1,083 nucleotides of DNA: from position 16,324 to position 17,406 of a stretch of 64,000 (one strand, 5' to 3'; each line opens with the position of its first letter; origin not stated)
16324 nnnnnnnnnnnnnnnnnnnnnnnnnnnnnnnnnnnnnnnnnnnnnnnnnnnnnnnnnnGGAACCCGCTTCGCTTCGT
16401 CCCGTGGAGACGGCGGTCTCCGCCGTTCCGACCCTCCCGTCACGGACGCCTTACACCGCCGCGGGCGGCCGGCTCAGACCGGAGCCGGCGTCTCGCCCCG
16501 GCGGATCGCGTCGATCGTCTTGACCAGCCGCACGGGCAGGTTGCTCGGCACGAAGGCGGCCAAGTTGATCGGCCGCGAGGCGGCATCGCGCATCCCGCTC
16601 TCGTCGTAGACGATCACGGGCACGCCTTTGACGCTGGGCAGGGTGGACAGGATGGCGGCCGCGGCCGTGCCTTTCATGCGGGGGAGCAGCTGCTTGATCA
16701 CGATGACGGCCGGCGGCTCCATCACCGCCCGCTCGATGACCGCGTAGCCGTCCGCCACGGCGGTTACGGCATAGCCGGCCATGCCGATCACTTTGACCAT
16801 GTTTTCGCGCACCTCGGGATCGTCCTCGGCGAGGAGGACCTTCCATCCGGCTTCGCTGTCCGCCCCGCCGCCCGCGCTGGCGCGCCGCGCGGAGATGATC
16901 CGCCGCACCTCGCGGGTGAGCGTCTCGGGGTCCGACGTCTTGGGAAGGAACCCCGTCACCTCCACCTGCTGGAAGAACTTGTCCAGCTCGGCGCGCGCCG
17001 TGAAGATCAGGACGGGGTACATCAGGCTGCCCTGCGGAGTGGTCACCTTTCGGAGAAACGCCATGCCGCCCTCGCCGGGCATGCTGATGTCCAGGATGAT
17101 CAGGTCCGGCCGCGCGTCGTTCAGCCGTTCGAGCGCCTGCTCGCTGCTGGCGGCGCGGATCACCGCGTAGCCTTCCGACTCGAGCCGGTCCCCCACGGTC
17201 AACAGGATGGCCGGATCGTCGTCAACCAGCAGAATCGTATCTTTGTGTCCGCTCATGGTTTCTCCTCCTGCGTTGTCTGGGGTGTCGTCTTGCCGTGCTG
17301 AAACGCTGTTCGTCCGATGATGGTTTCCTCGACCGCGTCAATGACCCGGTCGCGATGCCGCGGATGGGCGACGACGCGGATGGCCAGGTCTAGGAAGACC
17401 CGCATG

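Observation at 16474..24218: A six-gene, 7.7-kb signalling operon built from duplicated RR + REC-kinase modules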

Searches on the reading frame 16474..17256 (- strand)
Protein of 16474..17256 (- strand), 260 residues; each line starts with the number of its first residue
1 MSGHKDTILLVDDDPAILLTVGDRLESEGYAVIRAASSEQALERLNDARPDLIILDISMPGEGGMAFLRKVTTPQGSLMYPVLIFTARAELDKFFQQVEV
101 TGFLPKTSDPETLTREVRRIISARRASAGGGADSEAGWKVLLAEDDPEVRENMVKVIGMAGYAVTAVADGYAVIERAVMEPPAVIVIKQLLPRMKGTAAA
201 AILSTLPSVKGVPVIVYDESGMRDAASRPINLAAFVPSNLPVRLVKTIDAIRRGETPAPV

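Call 9: search_protein_families(library=pfam, proteins=[window:16474-17256:-], max_evalue=0.01)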
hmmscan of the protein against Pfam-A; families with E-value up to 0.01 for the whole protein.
window:16474-17256:- (260 aa): 1 family
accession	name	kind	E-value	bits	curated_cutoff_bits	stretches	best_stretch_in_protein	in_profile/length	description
PF00072.30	Response_reg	-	2.2e-32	111.9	30.2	2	8-117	1-110/111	Response regulator receiver domain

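Call 16: search_protein_families(library=ncbifam, proteins=[window:16474-17256:-], max_evalue=0.001)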
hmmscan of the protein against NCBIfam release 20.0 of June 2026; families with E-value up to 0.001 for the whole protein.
window:16474-17256:- (260 aa): 93 families (the best 25 are shown)
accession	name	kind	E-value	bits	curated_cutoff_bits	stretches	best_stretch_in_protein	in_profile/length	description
NF045717.1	DVU0259_DivK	exception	5.9e-25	87.7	160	2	7-121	4-116/117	DVU0259 family response regulator domain-containing protein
TIGR02154.1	PhoB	equivalog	2.9e-22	79.1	296.2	2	6-99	3-96/226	phosphate regulon transcriptional regulator PhoB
NF041733.1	resp_reg_CseB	equivalog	5.1e-22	78.4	350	2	7-121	2-115/228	two-component system response regulator CseB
NF045944.1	ResRegRpaBCyano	equivalog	9.6e-21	74.2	330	2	9-122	1-113/229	response regulator transcription factor RpaB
TIGR01818.1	ntrC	equivalog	7.7e-20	71.1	558.6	1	8-127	1-120/463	nitrogen regulation protein NR(I)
NF040689.1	MtrAB_MtrA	equivalog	7.9e-19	67.9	300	2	8-99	1-89/219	MtrAB system response regulator MtrA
NF011695.0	PRK15115.1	equivalog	5.9e-18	64.8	763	1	5-122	6-123/445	two-component system response regulator GlrR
NF008296.0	PRK11083.1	equivalog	8.1e-18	64.7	273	1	5-121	3-118/228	two-component system response regulator CreB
NF046022.1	RespRegCpdRBruc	equivalog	2.5e-17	63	180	2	7-121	3-117/120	cell cycle two-component system response regulator CpdR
NF047793.1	ResRegPgtA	equivalog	8.4e-17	61.1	650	1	1-126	1-126/414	two-component system response regulator PgtA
NF045505.1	RR_RssB_Pseudo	equivalog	2.6e-16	59.7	700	1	3-87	3-85/394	two-component system response regulator RssB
NF007005.1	PRK09468.1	equivalog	3.8e-16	59.2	331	1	5-133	3-130/237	osmolarity response regulator transcription factor OmpR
NF008469.0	PRK11361.1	equivalog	5e-16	58.4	714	2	6-99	5-96/461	acetoacetate metabolism transcriptional regulator AtoC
NF008199.0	PRK10955.1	equivalog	5.2e-16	59.3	341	1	7-121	3-115/232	envelope stress response regulator transcription factor CpxR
NF008176.1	PRK10923.1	equivalog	3.9e-15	55.4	620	1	6-124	4-122/469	nitrogen regulation protein NR(I)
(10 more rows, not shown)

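Call 21: find_related_loci(query=window:16474-17256:-, collection=metagenome_contigs, flank=10000)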
Query window:16474-17256:- (260 aa) in metagenome_contigs; peptide patterns used: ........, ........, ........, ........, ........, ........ (x = any residue, [..] = any of these).
154 stretches matched a pattern; 39 encode a relative of the query (tblastn E <= 1e-3); 39 distinct loci.
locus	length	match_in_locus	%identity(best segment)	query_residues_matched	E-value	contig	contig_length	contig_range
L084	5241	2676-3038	33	8-128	2e-14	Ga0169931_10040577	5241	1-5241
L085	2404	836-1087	41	8-93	3e-14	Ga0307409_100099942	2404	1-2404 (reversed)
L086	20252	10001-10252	42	8-93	3e-14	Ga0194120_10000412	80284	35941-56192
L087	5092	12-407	33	8-123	9e-14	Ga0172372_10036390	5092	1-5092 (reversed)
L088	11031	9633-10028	33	8-123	8e-14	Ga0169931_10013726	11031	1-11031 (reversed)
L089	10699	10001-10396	33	8-123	8e-14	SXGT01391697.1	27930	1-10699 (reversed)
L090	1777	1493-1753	38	8-96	6e-14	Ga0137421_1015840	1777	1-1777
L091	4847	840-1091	41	8-93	1e-13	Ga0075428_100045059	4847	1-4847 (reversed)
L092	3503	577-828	40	8-93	1e-13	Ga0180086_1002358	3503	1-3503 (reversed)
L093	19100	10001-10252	41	8-93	2e-13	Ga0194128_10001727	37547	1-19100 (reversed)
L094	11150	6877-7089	44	7-75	2e-13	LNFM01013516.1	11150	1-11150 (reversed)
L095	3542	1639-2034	32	8-123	2e-13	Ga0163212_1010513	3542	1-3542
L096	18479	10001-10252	43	8-93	4e-13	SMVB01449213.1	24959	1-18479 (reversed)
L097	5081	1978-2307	35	8-117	1e-12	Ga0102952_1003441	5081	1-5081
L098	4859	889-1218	34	8-117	2e-12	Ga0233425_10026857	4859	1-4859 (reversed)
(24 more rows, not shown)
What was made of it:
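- Tried and rejected: Metagenome scan with G6 (call 21).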

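Call 22: find_homologous_proteins(query=window:16474-17256:-, max_evalue=0.00001)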
Query window:16474-17256:- (260 aa): 503 proteins with E <= 0.00001 among 6806 candidates; the best 120 are listed.
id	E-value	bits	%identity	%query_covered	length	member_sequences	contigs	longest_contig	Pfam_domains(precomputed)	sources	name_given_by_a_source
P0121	4.2e-160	549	100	100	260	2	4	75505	PF00072.31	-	-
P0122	1.1e-73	266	53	94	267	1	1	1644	PF00072.31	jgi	jgi:two-component system, chemotaxis family, chemotaxis protein CheY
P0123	1.1e-72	262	50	98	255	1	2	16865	PF00072.31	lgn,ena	-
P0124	4.8e-71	257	50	97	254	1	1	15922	PF00072.31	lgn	-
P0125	2.3e-70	255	49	97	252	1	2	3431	PF00072.31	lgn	-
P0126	2.3e-70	255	49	97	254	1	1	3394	PF00072.31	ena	-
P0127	6.3e-70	253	49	97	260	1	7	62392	PF00072.31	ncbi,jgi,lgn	jgi:CheY-like chemotaxis protein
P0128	6.6e-70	253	49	97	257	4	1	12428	PF00072.31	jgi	jgi:CheY-like chemotaxis protein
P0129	1.8e-69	252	47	99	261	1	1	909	PF00072.31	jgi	jgi:DNA-binding response OmpR family regulator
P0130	9.7e-69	250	48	97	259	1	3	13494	PF00072.31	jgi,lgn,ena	-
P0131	2.1e-68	248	50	96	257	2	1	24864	PF00072.31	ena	-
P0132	3.2e-68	248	48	97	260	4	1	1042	PF00072.31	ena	-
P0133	1.4e-67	246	48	97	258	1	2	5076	PF00072.31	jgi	jgi:CheY-like chemotaxis protein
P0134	1.8e-67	245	50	96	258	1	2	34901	PF00072.31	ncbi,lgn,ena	-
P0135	2.8e-67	245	48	98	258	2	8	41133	PF00072.31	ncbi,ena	-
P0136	4.8e-66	241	47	97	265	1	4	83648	PF00072.31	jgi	jgi:CheY-like chemotaxis protein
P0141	2.4e-64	235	48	92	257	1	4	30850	PF00072.31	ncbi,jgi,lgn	jgi:CheY-like chemotaxis protein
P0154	1.6e-60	223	45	92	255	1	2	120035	PF00072.31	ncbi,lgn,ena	-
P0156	8.5e-60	220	45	92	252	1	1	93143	PF00072.31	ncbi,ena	-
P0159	2.4e-59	219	47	96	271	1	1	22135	PF00072.31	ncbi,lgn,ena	-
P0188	7.7e-54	201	41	98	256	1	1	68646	PF00072.31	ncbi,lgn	-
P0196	3.3e-53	199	42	93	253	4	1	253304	PF00072.31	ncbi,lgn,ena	ncbi:MAG: response regulator [bacterium]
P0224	2.3e-49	186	45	83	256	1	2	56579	PF23198.2,PF00072.31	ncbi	-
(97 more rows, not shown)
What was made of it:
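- On REC + pseudo-receiver proteins of the G6 family (uncharacterised, ~255 aa): The 119 non-self homologs listed are 38-53% identical over 83-100% of the length (call 22).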

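Call 23: find_encoding_contigs(protein=P0123, flank=10000, max_places=2)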
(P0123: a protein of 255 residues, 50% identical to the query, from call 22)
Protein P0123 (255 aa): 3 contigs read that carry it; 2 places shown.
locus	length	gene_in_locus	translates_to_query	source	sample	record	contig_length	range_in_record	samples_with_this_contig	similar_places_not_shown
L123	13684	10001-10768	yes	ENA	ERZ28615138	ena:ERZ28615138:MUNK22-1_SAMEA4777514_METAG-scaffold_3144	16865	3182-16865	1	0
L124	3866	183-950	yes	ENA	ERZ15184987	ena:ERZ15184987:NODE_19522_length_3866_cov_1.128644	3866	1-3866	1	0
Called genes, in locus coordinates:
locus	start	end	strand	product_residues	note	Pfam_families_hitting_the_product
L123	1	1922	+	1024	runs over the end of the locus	PF22907:Ams1-like_1st, PF01074:Glyco_hydro_38N, PF09261:Alpha-mann_mid, PF07748:Glyco_hydro_38C, PF17677:Glyco_hydro38C2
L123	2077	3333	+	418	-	PF01595:CNNM, PF00571:CBS (weak), PF03471:CorC_HlyC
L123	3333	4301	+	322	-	PF01595:CNNM, PF00571:CBS (faint)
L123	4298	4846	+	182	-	-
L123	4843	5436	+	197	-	PF00156:Pribosyltran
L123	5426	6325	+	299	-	PF01545:Cation_efflux, PF16916:ZT_dimer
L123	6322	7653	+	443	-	PF01970:TctA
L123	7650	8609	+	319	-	PF04307:YdjM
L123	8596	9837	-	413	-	-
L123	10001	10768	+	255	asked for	PF00072:Response_reg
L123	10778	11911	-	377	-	PF01098:FTSW_RODA_SPOVE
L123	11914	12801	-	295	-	PF23472:LysM2_CERK1_LYK3_4_5 (faint), PF01476:LysM, PF23446:LysM1_NFP_LYK (faint), PF23462:LysM3_NFP (faint), PF23473:LysM3_LYK4_5 (weak), PF23577:LysM_RLK (faint), PF01476:LysM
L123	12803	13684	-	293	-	?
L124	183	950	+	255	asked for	PF00072:Response_reg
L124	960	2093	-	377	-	PF01098:FTSW_RODA_SPOVE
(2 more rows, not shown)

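Call 24: find_encoding_contigs(protein=P0127, flank=10000, max_places=2)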
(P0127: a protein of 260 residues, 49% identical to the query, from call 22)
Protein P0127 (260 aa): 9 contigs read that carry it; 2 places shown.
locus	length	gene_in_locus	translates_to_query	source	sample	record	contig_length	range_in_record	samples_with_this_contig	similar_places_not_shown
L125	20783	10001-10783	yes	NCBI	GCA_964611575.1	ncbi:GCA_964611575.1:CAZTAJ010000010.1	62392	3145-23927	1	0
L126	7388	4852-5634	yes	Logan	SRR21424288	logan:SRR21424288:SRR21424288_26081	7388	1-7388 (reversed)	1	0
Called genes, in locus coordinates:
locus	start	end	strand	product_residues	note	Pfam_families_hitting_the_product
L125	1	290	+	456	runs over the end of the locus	PF00364:Biotin_lipoyl, PF25997:BSH_YhbJ (weak), PF02817:E3_binding, PF00198:2-oxoacid_dh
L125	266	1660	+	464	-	PF00890:FAD_binding_2, PF01134:GIDA (weak), PF01266:DAO (faint), PF07992:Pyr_redox_2, PF12831:FAD_oxidored, PF00070:Pyr_redox, PF01262:AlaDh_PNT_C (weak), PF02852:Pyr_redox_dim, +3 more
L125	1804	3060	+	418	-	PF01595:CNNM, PF00571:CBS (weak), PF03471:CorC_HlyC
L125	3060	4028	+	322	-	PF01595:CNNM, PF00571:CBS (faint)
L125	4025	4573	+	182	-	-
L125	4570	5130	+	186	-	PF00156:Pribosyltran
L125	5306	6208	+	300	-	PF01545:Cation_efflux, PF16916:ZT_dimer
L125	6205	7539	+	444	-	PF01970:TctA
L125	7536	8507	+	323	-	PF04307:YdjM (weak)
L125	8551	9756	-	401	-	-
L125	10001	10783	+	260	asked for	PF00072:Response_reg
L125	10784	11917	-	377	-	PF01098:FTSW_RODA_SPOVE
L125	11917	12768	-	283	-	PF23446:LysM1_NFP_LYK (faint), PF23462:LysM3_NFP (faint), PF23472:LysM2_CERK1_LYK3_4_5 (faint), PF23473:LysM3_LYK4_5 (weak), PF23577:LysM_RLK (faint), PF01476:LysM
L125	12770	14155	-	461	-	PF21799:MurD-like_N (weak), PF08245:Mur_ligase_M, PF02875:Mur_ligase_C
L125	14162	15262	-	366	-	PF10555:MraY_sig1 (weak), PF00953:Glycos_transf_4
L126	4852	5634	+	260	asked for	PF00072:Response_reg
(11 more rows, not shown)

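Call 25: find_encoding_contigs(protein=P0136, flank=10000, max_places=2)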
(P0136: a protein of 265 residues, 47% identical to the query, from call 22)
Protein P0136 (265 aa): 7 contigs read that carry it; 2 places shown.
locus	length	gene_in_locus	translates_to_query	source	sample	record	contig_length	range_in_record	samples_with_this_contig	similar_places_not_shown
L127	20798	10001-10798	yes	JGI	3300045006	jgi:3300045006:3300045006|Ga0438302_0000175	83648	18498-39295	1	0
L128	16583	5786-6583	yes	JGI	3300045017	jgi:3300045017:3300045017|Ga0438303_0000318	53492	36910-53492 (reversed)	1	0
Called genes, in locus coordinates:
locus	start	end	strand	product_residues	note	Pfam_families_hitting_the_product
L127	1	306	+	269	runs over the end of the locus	PF02481:DNA_processg_A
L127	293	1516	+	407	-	-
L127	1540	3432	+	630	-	PF00664:ABC_membrane, PF00005:ABC_tran, PF13304:AAA_21 (faint)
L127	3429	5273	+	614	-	PF00664:ABC_membrane, PF00005:ABC_tran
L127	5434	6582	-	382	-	-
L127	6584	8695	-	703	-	PF22666:Glyco_hydro_2_N2, PF02836:Glyco_hydro_2_C (weak)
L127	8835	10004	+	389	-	PF00072:Response_reg, PF07228:SpoIIE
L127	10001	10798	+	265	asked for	PF00072:Response_reg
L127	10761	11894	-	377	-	PF01098:FTSW_RODA_SPOVE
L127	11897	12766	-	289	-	PF23472:LysM2_CERK1_LYK3_4_5 (faint), PF01476:LysM, PF23446:LysM1_NFP_LYK (faint), PF23473:LysM3_LYK4_5 (faint), PF01476:LysM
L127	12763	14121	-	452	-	PF21799:MurD-like_N, PF08245:Mur_ligase_M, PF02875:Mur_ligase_C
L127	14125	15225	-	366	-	PF10555:MraY_sig1 (weak), PF00953:Glycos_transf_4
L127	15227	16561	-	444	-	PF01225:Mur_ligase, PF08245:Mur_ligase_M, PF02875:Mur_ligase_C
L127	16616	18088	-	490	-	PF01225:Mur_ligase, PF08245:Mur_ligase_M, PF02875:Mur_ligase_C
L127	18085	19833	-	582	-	PF03717:PBP_dimer, PF00905:Transpeptidase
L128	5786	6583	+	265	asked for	PF00072:Response_reg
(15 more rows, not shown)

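Call 26: list_cluster_members(proteins=[P0127, P0134, P0135, P0141, P0154, P0156, P0159, P0188, P0196, P0224])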
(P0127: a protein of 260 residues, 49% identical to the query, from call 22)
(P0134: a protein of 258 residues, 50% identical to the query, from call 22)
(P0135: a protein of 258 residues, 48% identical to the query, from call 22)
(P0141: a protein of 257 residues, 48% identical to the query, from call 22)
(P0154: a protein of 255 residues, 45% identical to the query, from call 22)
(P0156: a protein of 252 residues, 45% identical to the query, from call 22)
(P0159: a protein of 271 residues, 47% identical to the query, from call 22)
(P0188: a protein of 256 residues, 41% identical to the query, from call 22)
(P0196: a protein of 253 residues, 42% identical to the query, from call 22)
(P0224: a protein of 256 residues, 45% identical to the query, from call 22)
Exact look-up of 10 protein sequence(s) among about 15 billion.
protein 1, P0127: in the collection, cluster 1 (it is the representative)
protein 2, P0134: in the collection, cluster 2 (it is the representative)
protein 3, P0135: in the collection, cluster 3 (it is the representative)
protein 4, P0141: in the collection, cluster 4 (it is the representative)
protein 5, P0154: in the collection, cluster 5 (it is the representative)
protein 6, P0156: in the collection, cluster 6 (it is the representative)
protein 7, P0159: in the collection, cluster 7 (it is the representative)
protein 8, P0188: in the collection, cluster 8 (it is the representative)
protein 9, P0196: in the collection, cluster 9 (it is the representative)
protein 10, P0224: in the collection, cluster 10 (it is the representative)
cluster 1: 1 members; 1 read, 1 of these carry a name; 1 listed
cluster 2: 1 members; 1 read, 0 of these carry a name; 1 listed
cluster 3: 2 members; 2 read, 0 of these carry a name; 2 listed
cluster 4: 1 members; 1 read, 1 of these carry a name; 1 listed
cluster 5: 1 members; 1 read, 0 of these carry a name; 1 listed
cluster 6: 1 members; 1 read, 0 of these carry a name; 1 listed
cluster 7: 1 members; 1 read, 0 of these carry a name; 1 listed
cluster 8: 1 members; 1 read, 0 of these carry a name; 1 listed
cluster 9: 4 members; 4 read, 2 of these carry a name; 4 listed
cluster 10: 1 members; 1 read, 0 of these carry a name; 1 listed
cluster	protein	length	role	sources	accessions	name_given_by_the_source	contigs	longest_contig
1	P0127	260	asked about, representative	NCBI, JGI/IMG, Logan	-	CheY-like chemotaxis protein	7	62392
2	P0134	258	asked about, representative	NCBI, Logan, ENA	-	-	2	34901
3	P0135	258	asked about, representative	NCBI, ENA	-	-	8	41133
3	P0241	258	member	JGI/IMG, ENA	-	-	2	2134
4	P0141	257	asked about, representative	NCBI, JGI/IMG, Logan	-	CheY-like chemotaxis protein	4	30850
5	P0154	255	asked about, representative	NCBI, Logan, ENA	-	-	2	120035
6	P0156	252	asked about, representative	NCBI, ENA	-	-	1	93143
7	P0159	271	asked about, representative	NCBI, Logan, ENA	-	-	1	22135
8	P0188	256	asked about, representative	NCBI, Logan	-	-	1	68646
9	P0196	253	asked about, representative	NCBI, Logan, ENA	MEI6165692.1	MAG: response regulator [bacterium]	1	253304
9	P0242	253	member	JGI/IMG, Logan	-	two-component system OmpR family response regulator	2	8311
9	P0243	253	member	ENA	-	-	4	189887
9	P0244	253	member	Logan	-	-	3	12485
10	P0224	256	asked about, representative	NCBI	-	-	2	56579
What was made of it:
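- Tried and rejected: Cluster look-up of G6 homologs gave no organism names beyond 'bacterium' (call 26).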

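Call 33: search_solved_structures(query=window:16474-17256:-, max_evalue=1e-8)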
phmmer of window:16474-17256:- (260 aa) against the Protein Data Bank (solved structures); distinct sequences matched with E-value up to 1e-8: 31.
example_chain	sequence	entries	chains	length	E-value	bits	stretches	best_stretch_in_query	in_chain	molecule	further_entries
9xzo_A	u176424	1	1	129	6.6e-18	68.3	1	8-123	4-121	De novo protein M1X0B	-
1mvo_A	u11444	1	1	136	6.9e-14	55.2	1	7-123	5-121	PhoP response regulator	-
6azr_B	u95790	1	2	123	3.9e-13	52.7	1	7-120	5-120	Chemotaxis regulator-transmits chemoreceptor signals to flagelllar motor components CheY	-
3dge_C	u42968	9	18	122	4.1e-13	52.6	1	7-120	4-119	Response regulator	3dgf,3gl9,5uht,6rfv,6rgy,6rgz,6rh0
4ja2_A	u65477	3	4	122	9.2e-13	51.5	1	7-120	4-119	Response regulator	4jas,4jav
9lbr_A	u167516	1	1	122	2.8e-12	49.9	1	7-120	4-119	Response regulator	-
4uhj_A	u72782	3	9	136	3.3e-12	49.7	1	7-122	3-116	TRANSCRIPTIONAL REGULATORY PROTEIN CPXR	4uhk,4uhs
3t6k_A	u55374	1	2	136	4.3e-12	49.3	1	6-122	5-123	Response regulator receiver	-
3cz5_A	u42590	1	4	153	4.9e-12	49.1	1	7-129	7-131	Two-component response regulator, LuxR family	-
1pey_A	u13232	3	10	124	5.2e-12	49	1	6-110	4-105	Sporulation initiation phosphotransferase F | SPORULATION RESPONSE REGULATORY PROTEIN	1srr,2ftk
4hnr_A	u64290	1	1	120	5.3e-12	49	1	8-121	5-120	Chemotaxis protein CheY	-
4h60_A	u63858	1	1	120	5.4e-12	49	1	8-121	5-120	Chemotaxis protein CheY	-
6rh1_C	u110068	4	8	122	5.4e-12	49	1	7-120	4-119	Response regulator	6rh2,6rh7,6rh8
1f51_E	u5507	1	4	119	6.2e-12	48.8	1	6-110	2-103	SPORULATION INITIATION PHOSPHOTRANSFERASE F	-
3q15_C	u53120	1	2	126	8.5e-12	48.3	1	6-110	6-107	Sporulation initiation phosphotransferase F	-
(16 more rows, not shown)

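Call 52: predict_structure(alignment_id=A1)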
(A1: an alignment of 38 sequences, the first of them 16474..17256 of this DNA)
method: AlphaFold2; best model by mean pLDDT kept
length: 260 residues; sequences in the alignment: 38
mean_pLDDT: 89.8   pTM: 0.56
mean pLDDT of the five models: 89.8, 89.7, 89.6, 89.1, 88.7
residues with pLDDT >= 90: 191; 70-90: 52; 50-70: 10; < 50: 7
segments of 3 or more residues with pLDDT < 50: 130-134
pLDDT, mean of each block of 10 residues (from residue 1): 82 96 97 97 95 93 88 87 90 79 93 96 77 63 98 93 96 97 97 95 95 95 71 93 93 81
secondary structure, 60 per line:
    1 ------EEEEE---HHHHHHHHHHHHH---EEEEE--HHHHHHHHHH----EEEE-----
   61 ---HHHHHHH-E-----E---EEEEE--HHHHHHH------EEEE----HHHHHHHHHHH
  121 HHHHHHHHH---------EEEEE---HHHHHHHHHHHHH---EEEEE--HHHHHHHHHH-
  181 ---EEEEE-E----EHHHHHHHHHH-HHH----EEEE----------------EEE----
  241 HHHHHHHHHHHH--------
elements in order: E7-11 H15-27 E31-35 H38-47 E52-55 H64-70 E82-86 H89-95 E102-105 H110-129 E139-143 H147-159 E163-167 H170-179 E184-188 H196-205 E214-217 E234-236 H241-252
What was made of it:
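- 16474..17256 (-): G6: 260-aa REC (D12, D13, D56, T86, K106) + pseudo-receiver protein, translationally coupled to G5. AF2 pLDDT 89.8 with two REC-like folds (call 52).
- On REC + pseudo-receiver proteins of the G6 family (uncharacterised, ~255 aa): The two-domain model has pLDDT 89.8 (call 52).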

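Call 57: fold_search(model_id=the predicted structure, library=pdb)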
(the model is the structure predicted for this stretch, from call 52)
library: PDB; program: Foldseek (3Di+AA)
matches with E <= 10: 1558; with E <= 0.001: 482
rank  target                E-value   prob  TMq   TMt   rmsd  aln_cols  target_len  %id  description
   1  2wb4_A                3.2e-14  1.00  0.42  0.25  17.1       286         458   21  activated diguanylate cyclase PleD in complex with c-di-GMP (released 2010-04-21)
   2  9g85_D                4.6e-14  1.00  0.41  0.24  17.2       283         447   21  Structure of Response regulator PleD in complex with c-diGMP and ppGpp (released 2025-08-06)
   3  2v0n_A                6.3e-14  1.00  0.41  0.24  17.1       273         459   22  ACTIVATED RESPONSE REGULATOR PLED IN COMPLEX WITH C-DIGMP AND GTP- ALPHA-S (released 2007-08-21)
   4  9g85_A                8.0e-14  1.00  0.40  0.24  17.2       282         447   22  Structure of Response regulator PleD in complex with c-diGMP and ppGpp (released 2025-08-06)
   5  9g86_B                1.5e-13  1.00  0.41  0.24  17.1       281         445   21  Structure of Response regulator PleD in complex with c-diGMP and pppGpp (released 2025-08-06)
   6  9g86_A                1.6e-13  1.00  0.41  0.24  17.2       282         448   21  Structure of Response regulator PleD in complex with c-diGMP and pppGpp (released 2025-08-06)
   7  9g85_B                3.1e-13  1.00  0.40  0.24  17.1       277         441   21  Structure of Response regulator PleD in complex with c-diGMP and ppGpp (released 2025-08-06)
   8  9g85_C                4.8e-13  1.00  0.41  0.25  17.0       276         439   21  Structure of Response regulator PleD in complex with c-diGMP and ppGpp (released 2025-08-06)
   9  2wb4_B                5.1e-13  1.00  0.43  0.26  17.5       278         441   20  activated diguanylate cyclase PleD in complex with c-di-GMP (released 2010-04-21)
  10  1w25_A                1.3e-12  1.00  0.39  0.23  17.0       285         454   20  Response regulator PleD in complex with c-diGMP (released 2004-11-18)
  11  3luf_B                1.4e-08  1.00  0.42  0.44  11.1       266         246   15  Structure of probable two-component system response regulator/GGDEF domain protein (released 2010-03-02)
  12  3mf4_A                4.0e-08  1.00  0.42  0.44  11.6       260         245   18  Crystal structure of putative two-component system response regulator/ggdef domain protein (released 2010-04-14)
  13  3luf_A                6.2e-08  1.00  0.42  0.44  11.1       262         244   16  Structure of probable two-component system response regulator/GGDEF domain protein (released 2010-03-02)
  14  4hnr                  1.1e-07  1.00  0.41  0.85   2.4       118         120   33  High resolution structure of Chemotaxis response regulator CheY4 of Vibrio cholerae (released 2013-10-02)
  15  6qrj                  1.4e-07  1.00  0.37  0.22  14.4       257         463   18  Crystal structure of ShkA full-length in complex with AMPPNP (released 2020-01-08)
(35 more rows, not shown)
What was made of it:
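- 16474..17256 (-): Best fold matches are the REC/adaptor-REC stem of PleD (E 3e-14, call 57).
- Closest known: PleD D1/D2 receiver stem. Same: The best fold match to the G6 model (E 3e-14, call 57).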
